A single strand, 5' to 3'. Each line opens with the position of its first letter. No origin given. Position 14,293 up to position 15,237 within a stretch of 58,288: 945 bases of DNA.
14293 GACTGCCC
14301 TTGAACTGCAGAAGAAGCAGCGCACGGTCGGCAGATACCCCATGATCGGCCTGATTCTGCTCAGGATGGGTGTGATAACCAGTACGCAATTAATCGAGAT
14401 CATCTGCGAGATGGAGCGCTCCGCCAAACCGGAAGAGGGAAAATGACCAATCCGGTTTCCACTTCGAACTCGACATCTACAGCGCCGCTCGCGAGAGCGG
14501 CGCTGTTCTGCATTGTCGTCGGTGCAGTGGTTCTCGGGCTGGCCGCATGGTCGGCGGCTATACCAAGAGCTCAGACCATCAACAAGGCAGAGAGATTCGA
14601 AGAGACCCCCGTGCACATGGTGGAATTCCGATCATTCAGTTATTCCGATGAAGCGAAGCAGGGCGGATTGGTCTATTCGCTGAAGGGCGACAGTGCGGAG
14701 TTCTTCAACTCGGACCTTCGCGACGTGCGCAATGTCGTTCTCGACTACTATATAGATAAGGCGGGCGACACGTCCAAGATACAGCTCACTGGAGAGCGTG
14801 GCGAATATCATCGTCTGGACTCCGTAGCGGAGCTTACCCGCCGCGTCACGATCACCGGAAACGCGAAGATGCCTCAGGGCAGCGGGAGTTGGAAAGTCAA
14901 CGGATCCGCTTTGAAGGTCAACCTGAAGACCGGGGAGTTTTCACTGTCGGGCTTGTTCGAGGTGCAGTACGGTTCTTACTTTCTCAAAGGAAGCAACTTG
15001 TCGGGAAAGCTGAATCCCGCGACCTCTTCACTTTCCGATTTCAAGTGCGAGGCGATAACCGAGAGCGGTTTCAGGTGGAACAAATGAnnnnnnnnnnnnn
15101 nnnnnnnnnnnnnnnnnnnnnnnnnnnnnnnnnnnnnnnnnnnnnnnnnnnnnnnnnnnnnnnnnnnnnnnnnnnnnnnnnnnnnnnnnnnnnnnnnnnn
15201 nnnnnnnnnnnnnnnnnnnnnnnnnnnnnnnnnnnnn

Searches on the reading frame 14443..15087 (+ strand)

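Call 10: search_protein_families(library=pfam, proteins=[window:14443-15087:+], max_evalue=0.001)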
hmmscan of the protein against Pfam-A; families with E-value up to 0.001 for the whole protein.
window:14443-15087:+ (214 aa): 1 family
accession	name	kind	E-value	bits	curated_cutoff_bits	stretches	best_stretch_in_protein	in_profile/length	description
PF06835.18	LptC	-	4.5e-06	26.8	21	1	28-164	2-133/175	Lipopolysaccharide-assembly, LptC-related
